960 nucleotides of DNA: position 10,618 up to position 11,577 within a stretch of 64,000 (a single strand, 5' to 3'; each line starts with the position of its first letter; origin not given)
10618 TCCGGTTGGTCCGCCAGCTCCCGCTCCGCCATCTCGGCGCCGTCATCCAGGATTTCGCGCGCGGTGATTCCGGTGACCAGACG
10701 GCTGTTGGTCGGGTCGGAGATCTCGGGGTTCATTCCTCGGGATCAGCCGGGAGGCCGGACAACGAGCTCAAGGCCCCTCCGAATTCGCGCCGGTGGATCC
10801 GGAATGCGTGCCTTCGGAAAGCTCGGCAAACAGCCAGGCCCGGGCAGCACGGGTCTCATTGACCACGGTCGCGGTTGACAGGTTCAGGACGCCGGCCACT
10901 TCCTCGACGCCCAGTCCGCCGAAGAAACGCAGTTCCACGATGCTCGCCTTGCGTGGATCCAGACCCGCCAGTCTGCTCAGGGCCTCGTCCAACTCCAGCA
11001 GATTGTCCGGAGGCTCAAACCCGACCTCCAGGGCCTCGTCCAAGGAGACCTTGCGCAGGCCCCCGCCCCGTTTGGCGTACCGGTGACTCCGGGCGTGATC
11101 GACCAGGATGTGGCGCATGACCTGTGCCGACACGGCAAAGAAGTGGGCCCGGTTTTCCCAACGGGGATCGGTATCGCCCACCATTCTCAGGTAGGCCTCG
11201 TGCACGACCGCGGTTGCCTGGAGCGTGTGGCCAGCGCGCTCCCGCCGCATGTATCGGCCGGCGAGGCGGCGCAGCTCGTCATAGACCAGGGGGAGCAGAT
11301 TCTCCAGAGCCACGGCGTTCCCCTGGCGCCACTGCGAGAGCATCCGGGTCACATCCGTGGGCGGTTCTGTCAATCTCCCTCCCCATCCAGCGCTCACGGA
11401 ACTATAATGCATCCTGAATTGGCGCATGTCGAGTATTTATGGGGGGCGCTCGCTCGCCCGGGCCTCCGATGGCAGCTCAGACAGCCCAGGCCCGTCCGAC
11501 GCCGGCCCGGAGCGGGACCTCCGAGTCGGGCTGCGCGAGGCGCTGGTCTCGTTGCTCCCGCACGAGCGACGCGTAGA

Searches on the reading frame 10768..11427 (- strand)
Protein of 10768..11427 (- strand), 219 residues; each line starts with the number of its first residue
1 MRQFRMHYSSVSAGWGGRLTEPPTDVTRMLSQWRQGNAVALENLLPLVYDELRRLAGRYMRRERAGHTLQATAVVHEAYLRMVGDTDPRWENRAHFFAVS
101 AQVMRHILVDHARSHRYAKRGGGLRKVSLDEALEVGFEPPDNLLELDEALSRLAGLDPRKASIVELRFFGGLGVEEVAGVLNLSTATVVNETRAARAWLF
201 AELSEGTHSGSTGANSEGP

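Call 4: search_protein_families(library=pfam, proteins=[window:10768-11427:-], max_evalue=0.01)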
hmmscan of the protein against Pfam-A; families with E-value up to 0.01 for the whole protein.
window:10768-11427:- (219 aa): 3 families
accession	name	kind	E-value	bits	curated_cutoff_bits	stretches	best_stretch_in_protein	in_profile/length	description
PF07638.17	Sigma70_ECF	-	3.8e-59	200.1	21.1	1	24-204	2-184/185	ECF sigma factor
PF08281.18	Sigma70_r4_2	-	9.2e-07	28.9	25.7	1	148-199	3-54/54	Sigma-70, region 4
PF04545.22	Sigma70_r4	-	7.9e-06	25.7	24.1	1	153-188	2-37/50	Sigma-70, region 4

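Call 5: search_protein_families(library=ncbifam, proteins=[window:10768-11427:-], max_evalue=0.01)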
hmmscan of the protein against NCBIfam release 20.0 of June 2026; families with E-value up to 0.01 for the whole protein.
window:10768-11427:- (219 aa): 20 families
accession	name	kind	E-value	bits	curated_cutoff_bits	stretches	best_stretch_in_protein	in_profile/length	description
TIGR02999.1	Sig-70_X6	subfamily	2.4e-65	219.8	126.15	1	24-204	2-183/183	ECF-type sigma factor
TIGR02937.1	sigma70-ECF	superfamily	4.8e-12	45.8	42.9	1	41-199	3-161/165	sigma-70 family RNA polymerase sigma factor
NF009166.1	PRK12513.1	equivalog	2.8e-09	37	206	1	27-205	10-188/193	RNA polymerase sigma factor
TIGR02984.1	Sig-70_plancto1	subfamily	3.3e-07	30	183.75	1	151-190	136-175/189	RNA polymerase sigma-70 factor, Planctomycetaceae-specific subfamily 1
TIGR02983.1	SigE-fam_strep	subfamily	1.5e-06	28.2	141.55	1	66-205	28-160/162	SigE family RNA polymerase sigma factor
NF007227.0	PRK09645.1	subfamily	2.3e-06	27.6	202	1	40-189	10-156/177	sigma-70 family RNA polymerase sigma factor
NF007216.0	PRK09638.1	equivalog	2.6e-06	27.3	194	1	27-203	6-174/180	RNA polymerase sigma factor SigY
NF009165.0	PRK12512.1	equivalog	9.8e-06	25.3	198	1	25-188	8-164/184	RNA polymerase sigma factor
NF058625.1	sigma_PG0214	equivalog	1.1e-05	25.2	130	1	49-204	14-162/170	GFO_1088 family ECF-type sigma factor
TIGR02954.1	Sig70_famx3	hypoth_equivalog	1.5e-05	24.8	188.5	1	28-205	5-169/170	RNA polymerase sigma-70 factor, TIGR02954 family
TIGR02952.1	Sig70_famx2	equivalog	2.1e-05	24.5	206.45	1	48-188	16-155/170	ECF subfamily RNA polymerase sigma factor, BldN family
NF010500.0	PRK13919.1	subfamily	0.00028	21.1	226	1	53-203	30-183/186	putative RNA polymerase sigma E protein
NF007230.0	PRK09648.1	subfamily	0.0012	18.6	209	1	24-190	11-177/195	RNA polymerase sigma factor ShbA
NF053879.1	RNAPolSigSigVBac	equivalog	0.0017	18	190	1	144-190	99-142/160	RNA polymerase sigma factor SigV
NF004113.0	PRK05602.1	equivalog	0.0019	17.8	208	1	29-188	35-186/211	RNA polymerase sigma factor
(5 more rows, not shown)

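Call 15: find_homologous_proteins(query=window:10768-11427:-, max_evalue=1e-20)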
Query window:10768-11427:- (219 aa): 7999 proteins with E <= 1e-20 among 8000 candidates; the best 120 are listed.
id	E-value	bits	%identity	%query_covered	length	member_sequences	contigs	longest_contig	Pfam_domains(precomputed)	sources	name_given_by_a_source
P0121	1.5e-119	416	100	87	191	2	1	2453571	PF07638.18,PF04545.23,PF08281.19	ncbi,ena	-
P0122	3.1e-96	339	84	85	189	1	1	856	PF07638.18,PF04545.23,PF08281.19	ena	-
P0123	2.9e-92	326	76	87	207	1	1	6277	PF07638.18,PF04545.23,PF08281.19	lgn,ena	-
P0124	1.1e-81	292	69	90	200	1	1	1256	PF07638.18,PF08281.19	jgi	-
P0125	2.4e-74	268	67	85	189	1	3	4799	PF07638.18,PF04545.23,PF08281.19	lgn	-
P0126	2.2e-73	265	67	85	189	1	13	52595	PF07638.18,PF04545.23,PF08281.19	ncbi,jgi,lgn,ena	-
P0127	2.6e-70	255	63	86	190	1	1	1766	PF07638.18,PF04545.23,PF08281.19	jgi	jgi:RNA polymerase sigma factor (TIGR02999 family)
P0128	1.2e-67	246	62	86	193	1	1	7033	PF07638.18,PF04545.23,PF08281.19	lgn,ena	-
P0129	2.4e-67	245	60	86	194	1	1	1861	PF07638.18,PF04545.23,PF08281.19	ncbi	-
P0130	3.1e-67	245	60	86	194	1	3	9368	PF07638.18,PF04545.23,PF08281.19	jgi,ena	-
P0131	3.6e-67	245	60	83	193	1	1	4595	PF07638.18,PF04545.23,PF08281.19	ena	-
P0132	3.9e-67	244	63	84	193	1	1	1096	PF07638.18,PF04545.23,PF08281.19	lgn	-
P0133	4.4e-67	244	62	83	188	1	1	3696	PF07638.18,PF04545.23,PF08281.19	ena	-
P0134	4.9e-67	244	60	85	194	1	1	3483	PF07638.18,PF08281.19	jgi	jgi:RNA polymerase sigma factor (TIGR02999 family)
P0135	1.1e-66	243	60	85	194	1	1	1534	PF07638.18,PF08281.19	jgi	jgi:RNA polymerase sigma factor (TIGR02999 family)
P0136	1.3e-66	243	59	85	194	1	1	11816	PF07638.18,PF08281.19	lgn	-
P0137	1.3e-66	243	60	83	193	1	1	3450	PF07638.18,PF04545.23,PF08281.19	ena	-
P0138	3.3e-66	241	59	84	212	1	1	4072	PF07638.18,PF04545.23,PF08281.19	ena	-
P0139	4.1e-66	241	60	85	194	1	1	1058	PF07638.18,PF08281.19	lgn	-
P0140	4.8e-66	241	59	85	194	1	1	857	PF07638.18,PF08281.19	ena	-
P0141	6.7e-66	240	62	84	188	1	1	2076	PF07638.18,PF04545.23,PF08281.19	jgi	jgi:RNA polymerase sigma factor (TIGR02999 family)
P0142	7.0e-66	240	58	84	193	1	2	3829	PF07638.18,PF04545.23,PF08281.19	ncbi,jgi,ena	-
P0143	1.1e-65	240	61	84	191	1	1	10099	PF07638.18,PF04545.23,PF08281.19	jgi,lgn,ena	-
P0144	1.5e-65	239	60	85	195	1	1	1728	PF07638.18,PF04545.23,PF08281.19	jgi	jgi:RNA polymerase sigma factor (TIGR02999 family)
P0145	1.6e-65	239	62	83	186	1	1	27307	PF07638.18,PF04545.23,PF08281.19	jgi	jgi:RNA polymerase sigma-70 factor (ECF subfamily)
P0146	1.7e-65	239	57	88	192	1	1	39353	PF07638.18,PF08281.19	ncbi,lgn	-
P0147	1.8e-65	239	62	84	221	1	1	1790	PF07638.18,PF04545.23,PF08281.19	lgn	-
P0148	1.9e-65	239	58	84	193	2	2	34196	PF07638.18,PF04545.23,PF08281.19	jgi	jgi:RNA polymerase sigma-70 factor (ECF subfamily)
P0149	2.0e-65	239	61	84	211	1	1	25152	PF07638.18,PF04545.23,PF08281.19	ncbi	ncbi:MAG: sigma-70 family RNA polymerase sigma factor [Acidobacteriota bacterium]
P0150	2.1e-65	239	60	85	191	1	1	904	PF07638.18,PF04545.23,PF08281.19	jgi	-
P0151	2.2e-65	239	58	84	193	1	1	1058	PF07638.18,PF04545.23,PF08281.19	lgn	-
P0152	2.4e-65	239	60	84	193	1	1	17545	PF07638.18,PF04545.23,PF08281.19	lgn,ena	-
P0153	2.7e-65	238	61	84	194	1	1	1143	PF07638.18,PF04545.23,PF08281.19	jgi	jgi:RNA polymerase sigma factor (TIGR02999 family)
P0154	2.7e-65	238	61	86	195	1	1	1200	PF07638.18,PF04545.23,PF08281.19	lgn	-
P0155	2.9e-65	238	60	85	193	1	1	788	PF07638.18,PF04545.23,PF08281.19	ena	-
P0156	3.2e-65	238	59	87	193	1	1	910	PF07638.18,PF04545.23,PF08281.19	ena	-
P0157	3.2e-65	238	59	86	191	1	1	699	PF07638.18,PF04545.23,PF08281.19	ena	-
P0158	3.2e-65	238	60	85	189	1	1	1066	PF07638.18,PF04545.23,PF08281.19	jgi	-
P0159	3.3e-65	238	59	85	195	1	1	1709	PF07638.18,PF04545.23,PF08281.19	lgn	-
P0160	3.9e-65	238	61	86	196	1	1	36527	PF07638.18,PF04545.23,PF08281.19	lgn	-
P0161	4.0e-65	238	63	85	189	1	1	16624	PF07638.18,PF04545.23,PF08281.19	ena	-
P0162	4.2e-65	238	60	85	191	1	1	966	PF07638.18,PF04545.23,PF08281.19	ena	-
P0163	5.5e-65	237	62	84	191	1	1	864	PF07638.18,PF04545.23,PF08281.19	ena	-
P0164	5.7e-65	237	61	86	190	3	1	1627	PF07638.18,PF08281.19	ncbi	ncbi:MAG: sigma-70 family RNA polymerase sigma factor [Pyrinomonadaceae bacterium]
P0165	5.9e-65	237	62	83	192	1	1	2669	PF07638.18,PF04545.23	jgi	jgi:RNA polymerase sigma factor (TIGR02999 family)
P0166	7.6e-65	237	59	84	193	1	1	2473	PF07638.18,PF04545.23,PF08281.19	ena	-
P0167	7.8e-65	237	60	86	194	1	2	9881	PF07638.18,PF04545.23,PF08281.19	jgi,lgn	jgi:RNA polymerase sigma factor (TIGR02999 family)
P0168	7.9e-65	237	60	84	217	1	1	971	PF07638.18,PF04545.23,PF08281.19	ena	-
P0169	9.9e-65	237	60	86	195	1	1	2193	PF07638.18,PF04545.23,PF08281.19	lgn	-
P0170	1.1e-64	236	59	87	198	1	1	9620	PF07638.18,PF08281.19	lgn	-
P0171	1.3e-64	236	61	85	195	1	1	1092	PF07638.18,PF04545.23,PF08281.19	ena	-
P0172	1.3e-64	236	61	83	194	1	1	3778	PF07638.18,PF04545.23,PF08281.19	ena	-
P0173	1.5e-64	236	61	83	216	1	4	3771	PF07638.18,PF04545.23,PF08281.19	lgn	-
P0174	1.5e-64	236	61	84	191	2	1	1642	PF07638.18,PF04545.23,PF08281.19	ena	-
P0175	1.6e-64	236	62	84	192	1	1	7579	PF07638.18,PF04545.23,PF08281.19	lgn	-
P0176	1.8e-64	236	60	84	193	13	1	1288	PF07638.18,PF04545.23,PF08281.19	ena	-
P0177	1.8e-64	236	64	83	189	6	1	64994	PF07638.18,PF04545.23,PF08281.19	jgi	jgi:RNA polymerase sigma-70 factor, ECF subfamily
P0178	2.0e-64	236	60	85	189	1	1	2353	PF07638.18,PF08281.19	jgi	-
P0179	2.2e-64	235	59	82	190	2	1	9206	PF07638.18,PF04545.23,PF08281.19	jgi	jgi:RNA polymerase sigma-70 factor, ECF subfamily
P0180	2.3e-64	235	63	82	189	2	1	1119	PF07638.18,PF04545.23,PF08281.19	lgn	-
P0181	2.6e-64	235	61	87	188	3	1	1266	PF07638.18,PF04545.23,PF08281.19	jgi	jgi:RNA polymerase sigma factor (TIGR02999 family)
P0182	2.8e-64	235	60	84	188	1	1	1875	PF07638.18,PF04545.23,PF08281.19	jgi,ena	jgi:RNA polymerase sigma factor (TIGR02999 family)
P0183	3.0e-64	235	64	82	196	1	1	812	PF20432.5,PF07638.18,PF04545.23,PF08281.19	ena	-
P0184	3.5e-64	235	61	83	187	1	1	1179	PF07638.18,PF04545.23,PF08281.19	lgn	-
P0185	3.5e-64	235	62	84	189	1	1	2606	PF07638.18,PF04545.23,PF08281.19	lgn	-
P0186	4.0e-64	235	59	86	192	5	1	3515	PF07638.18,PF04545.23,PF08281.19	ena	-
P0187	4.4e-64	234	60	85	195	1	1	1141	PF07638.18,PF04545.23,PF08281.19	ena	-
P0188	4.5e-64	234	58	87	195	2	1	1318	PF07638.18,PF04545.23,PF08281.19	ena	-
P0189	4.7e-64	234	58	86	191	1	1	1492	PF07638.18,PF04545.23,PF08281.19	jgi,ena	-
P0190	5.0e-64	234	58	88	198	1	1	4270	PF07638.18,PF04545.23,PF08281.19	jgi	jgi:RNA polymerase sigma factor (TIGR02999 family)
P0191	5.2e-64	234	58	86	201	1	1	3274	PF07638.18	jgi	-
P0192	5.3e-64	234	63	83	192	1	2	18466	PF07638.18,PF04545.23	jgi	jgi:RNA polymerase sigma factor (TIGR02999 family)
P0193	6.2e-64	234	58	85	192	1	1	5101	PF07638.18,PF04545.23,PF08281.19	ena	-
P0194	6.4e-64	234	56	94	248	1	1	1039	PF07638.18,PF04545.23,PF08281.19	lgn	-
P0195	7.1e-64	234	61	84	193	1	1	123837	PF07638.18,PF04545.23,PF08281.19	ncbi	ncbi:MAG: sigma-70 family RNA polymerase sigma factor [Vicinamibacterales bacterium]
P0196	8.3e-64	234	61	84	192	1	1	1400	PF07638.18,PF04545.23,PF08281.19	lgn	-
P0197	8.4e-64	234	59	87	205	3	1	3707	PF07638.18,PF04545.23,PF08281.19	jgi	-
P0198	8.5e-64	234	59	84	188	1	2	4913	PF07638.18,PF04545.23,PF08281.19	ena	-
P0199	1.0e-63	233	57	88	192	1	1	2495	PF07638.18,PF04545.23,PF08281.19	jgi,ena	-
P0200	1.0e-63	233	59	84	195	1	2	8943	PF07638.18,PF04545.23,PF08281.19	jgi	jgi:RNA polymerase sigma factor (TIGR02999 family)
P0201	1.3e-63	233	60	83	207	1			PF07638.18,PF04545.23,PF08281.19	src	-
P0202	1.4e-63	233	58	86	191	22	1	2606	PF07638.18,PF04545.23,PF08281.19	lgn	-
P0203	1.4e-63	233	61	83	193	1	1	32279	PF07638.18,PF04545.23,PF08281.19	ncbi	-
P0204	1.5e-63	233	59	84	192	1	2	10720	PF07638.18,PF04545.23,PF08281.19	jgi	jgi:RNA polymerase sigma factor (TIGR02999 family)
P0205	1.6e-63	233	61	84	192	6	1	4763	PF07638.18,PF04545.23,PF08281.19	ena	-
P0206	1.6e-63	233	61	83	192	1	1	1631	PF07638.18,PF04545.23,PF08281.19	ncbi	-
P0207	1.6e-63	233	60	85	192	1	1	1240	PF07638.18,PF08281.19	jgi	jgi:RNA polymerase sigma factor (TIGR02999 family)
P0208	1.6e-63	233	59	86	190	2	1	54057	PF07638.18,PF04545.23,PF08281.19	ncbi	-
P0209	1.7e-63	233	58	85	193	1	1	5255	PF07638.18,PF04545.23,PF08281.19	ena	-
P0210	1.7e-63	233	62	83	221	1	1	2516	PF07638.18,PF04545.23,PF08281.19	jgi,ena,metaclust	metaclust:\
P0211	1.7e-63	233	58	84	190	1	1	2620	PF07638.18,PF04545.23,PF08281.19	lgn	-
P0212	1.8e-63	232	60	86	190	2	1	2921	PF07638.18,PF08281.19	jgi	jgi:RNA polymerase sigma-70 factor, ECF subfamily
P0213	1.8e-63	232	57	86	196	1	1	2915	PF07638.18,PF04545.23,PF08281.19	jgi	jgi:RNA polymerase sigma-70 factor, ECF subfamily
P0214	1.8e-63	232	57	89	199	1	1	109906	PF07638.18,PF04545.23,PF08281.19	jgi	jgi:RNA polymerase sigma factor (TIGR02999 family)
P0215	1.9e-63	232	61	82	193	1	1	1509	PF07638.18,PF04545.23,PF08281.19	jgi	jgi:RNA polymerase sigma factor (TIGR02999 family)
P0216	2.0e-63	232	57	84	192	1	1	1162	PF07638.18,PF04545.23,PF08281.19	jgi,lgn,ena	-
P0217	2.0e-63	232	60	85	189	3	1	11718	PF07638.18,PF04545.23,PF08281.19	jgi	jgi:RNA polymerase sigma factor (TIGR02999 family)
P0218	2.2e-63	232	56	89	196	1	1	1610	PF07638.18,PF08281.19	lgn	-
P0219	2.2e-63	232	58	85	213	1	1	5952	PF07638.18,PF04545.23,PF08281.19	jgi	jgi:RNA polymerase sigma factor (TIGR02999 family)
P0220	2.3e-63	232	60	86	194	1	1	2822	PF07638.18,PF04545.23,PF08281.19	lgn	-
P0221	2.4e-63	232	60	83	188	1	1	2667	PF07638.18,PF04545.23,PF08281.19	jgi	-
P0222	2.5e-63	232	59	86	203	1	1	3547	PF07638.18,PF04545.23,PF08281.19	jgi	-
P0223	2.5e-63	232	59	85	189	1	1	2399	PF07638.18,PF04545.23,PF08281.19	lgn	-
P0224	2.6e-63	232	60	83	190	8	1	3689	PF07638.18,PF04545.23,PF08281.19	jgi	jgi:RNA polymerase sigma factor (TIGR02999 family)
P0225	2.6e-63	232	61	82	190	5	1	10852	PF07638.18,PF04545.23,PF08281.19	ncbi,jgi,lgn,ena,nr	ncbi:MAG TPA: sigma-70 family RNA polymerase sigma factor [Blastocatellia bacterium]|nr:sigma-70 fam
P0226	2.6e-63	232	58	85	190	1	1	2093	PF07638.18,PF04545.23,PF08281.19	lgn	-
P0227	2.7e-63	232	61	81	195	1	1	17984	PF07638.18,PF04545.23,PF08281.19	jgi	jgi:RNA polymerase sigma factor (TIGR02999 family)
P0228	2.7e-63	232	58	84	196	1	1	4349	PF07638.18,PF04545.23,PF08281.19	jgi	jgi:RNA polymerase sigma-70 factor (ECF subfamily)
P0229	2.7e-63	232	59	84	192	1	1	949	PF07638.18,PF04545.23,PF08281.19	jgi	-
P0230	2.9e-63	232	59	84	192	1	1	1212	PF07638.18,PF04545.23,PF08281.19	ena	-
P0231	2.9e-63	232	63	83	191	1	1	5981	PF07638.18,PF04545.23,PF08281.19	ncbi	ncbi:MAG: sigma-70 family RNA polymerase sigma factor [Bryobacteraceae bacterium]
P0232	3.1e-63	232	59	84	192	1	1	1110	PF07638.18,PF04545.23,PF08281.19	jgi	-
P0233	3.3e-63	232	60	83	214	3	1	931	PF07638.18,PF04545.23,PF08281.19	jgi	jgi:RNA polymerase sigma factor (TIGR02999 family)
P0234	3.4e-63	232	58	84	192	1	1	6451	PF07638.18,PF04545.23,PF08281.19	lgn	-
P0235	3.6e-63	231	55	86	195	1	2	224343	PF07638.18,PF04545.23,PF08281.19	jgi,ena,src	jgi:RNA polymerase sigma factor (TIGR02999 family)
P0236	3.7e-63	231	59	84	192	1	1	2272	PF07638.18,PF04545.23,PF08281.19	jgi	jgi:RNA polymerase sigma factor (TIGR02999 family)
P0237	3.9e-63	231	57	84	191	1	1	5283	PF07638.18,PF04545.23,PF08281.19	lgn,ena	-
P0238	4.1e-63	231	59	86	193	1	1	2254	PF07638.18,PF04545.23,PF08281.19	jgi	jgi:RNA polymerase sigma factor (TIGR02999 family)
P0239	4.1e-63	231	58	85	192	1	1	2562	PF07638.18,PF04545.23,PF08281.19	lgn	-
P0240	4.2e-63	231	59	87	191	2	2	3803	PF07638.18,PF04545.23,PF08281.19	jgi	-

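Call 16: find_encoding_contigs(protein=P0121, flank=10000, max_places=3)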
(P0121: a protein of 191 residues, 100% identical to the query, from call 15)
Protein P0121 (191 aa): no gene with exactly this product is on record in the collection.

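Call 17: find_encoding_contigs(protein=P0123, flank=10000, max_places=3)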
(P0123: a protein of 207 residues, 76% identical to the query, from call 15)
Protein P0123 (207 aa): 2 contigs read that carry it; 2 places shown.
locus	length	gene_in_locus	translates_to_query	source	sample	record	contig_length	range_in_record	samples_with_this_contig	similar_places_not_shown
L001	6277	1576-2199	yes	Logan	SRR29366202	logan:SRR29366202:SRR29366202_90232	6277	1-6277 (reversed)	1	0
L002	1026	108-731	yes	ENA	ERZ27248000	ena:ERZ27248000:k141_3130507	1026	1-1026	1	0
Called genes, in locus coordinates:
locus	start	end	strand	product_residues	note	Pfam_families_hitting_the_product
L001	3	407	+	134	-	?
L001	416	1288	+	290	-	PF00809:Pterin_bind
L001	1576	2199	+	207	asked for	PF07638:Sigma70_ECF, PF08281:Sigma70_r4_2, PF04545:Sigma70_r4 (weak)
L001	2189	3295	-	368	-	-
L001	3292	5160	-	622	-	PF00069:Pkinase, PF01636:APH (faint), PF07714:PK_Tyr_Ser-Thr, PF03109:ABC1 (weak)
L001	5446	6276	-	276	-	?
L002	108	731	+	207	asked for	PF07638:Sigma70_ECF, PF08281:Sigma70_r4_2, PF04545:Sigma70_r4 (weak)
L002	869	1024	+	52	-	?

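Call 18: find_encoding_contigs(protein=P0126, flank=10000, max_places=4)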
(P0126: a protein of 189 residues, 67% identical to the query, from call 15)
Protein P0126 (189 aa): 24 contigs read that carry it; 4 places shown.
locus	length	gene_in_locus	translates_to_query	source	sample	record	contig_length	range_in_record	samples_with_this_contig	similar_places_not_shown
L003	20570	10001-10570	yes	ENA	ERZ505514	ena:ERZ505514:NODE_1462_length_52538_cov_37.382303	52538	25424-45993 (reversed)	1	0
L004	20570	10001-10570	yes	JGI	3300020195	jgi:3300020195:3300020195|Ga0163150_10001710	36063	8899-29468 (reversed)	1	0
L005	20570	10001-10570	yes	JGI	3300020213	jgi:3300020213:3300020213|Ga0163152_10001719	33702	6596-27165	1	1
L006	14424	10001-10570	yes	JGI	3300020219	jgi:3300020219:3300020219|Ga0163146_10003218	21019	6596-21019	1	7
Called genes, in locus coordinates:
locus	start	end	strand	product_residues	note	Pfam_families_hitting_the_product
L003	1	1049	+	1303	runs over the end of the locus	PF04563:RNA_pol_Rpb2_1, PF04561:RNA_pol_Rpb2_2, PF04565:RNA_pol_Rpb2_3, PF10385:RNA_pol_Rpb2_45, PF00562:RNA_pol_Rpb2_6, PF04560:RNA_pol_Rpb2_7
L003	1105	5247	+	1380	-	PF04997:RNA_pol_Rpb1_1, PF00623:RNA_pol_Rpb1_2, PF04983:RNA_pol_Rpb1_3, PF05000:RNA_pol_Rpb1_4, PF04998:RNA_pol_Rpb1_5, PF21668:RPOC_hybrid (faint)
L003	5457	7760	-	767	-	PF19313:DUF5916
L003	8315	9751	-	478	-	PF04151:PPC (faint)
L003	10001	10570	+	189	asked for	PF07638:Sigma70_ECF, PF08281:Sigma70_r4_2, PF04545:Sigma70_r4 (weak)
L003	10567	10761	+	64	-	-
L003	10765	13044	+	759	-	PF00069:Pkinase, PF07714:PK_Tyr_Ser-Thr, PF24885:TPR_NPHP3, PF13374:TPR_10, PF13424:TPR_12, PF13424:TPR_12, PF13424:TPR_12, PF24885:TPR_NPHP3, +15 more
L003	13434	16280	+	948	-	PF00069:Pkinase, PF07714:PK_Tyr_Ser-Thr, PF26550:Tricorn_2nd (faint), PF26549:Tricorn_N (weak), PF07676:PD40 (weak)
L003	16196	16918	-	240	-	-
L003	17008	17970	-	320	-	-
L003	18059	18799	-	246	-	PF06966:DUF1295 (faint), PF04191:PEMT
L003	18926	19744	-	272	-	PF01569:PAP2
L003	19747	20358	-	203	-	PF16316:DUF4956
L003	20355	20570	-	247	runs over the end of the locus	PF09359:VTC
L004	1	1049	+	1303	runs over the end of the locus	PF04563:RNA_pol_Rpb2_1, PF04561:RNA_pol_Rpb2_2, PF04565:RNA_pol_Rpb2_3, PF10385:RNA_pol_Rpb2_45, PF00562:RNA_pol_Rpb2_6, PF04560:RNA_pol_Rpb2_7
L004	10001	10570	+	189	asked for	PF07638:Sigma70_ECF, PF08281:Sigma70_r4_2, PF04545:Sigma70_r4 (weak)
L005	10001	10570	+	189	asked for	PF07638:Sigma70_ECF, PF08281:Sigma70_r4_2, PF04545:Sigma70_r4 (weak)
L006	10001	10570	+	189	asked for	PF07638:Sigma70_ECF, PF08281:Sigma70_r4_2, PF04545:Sigma70_r4 (weak)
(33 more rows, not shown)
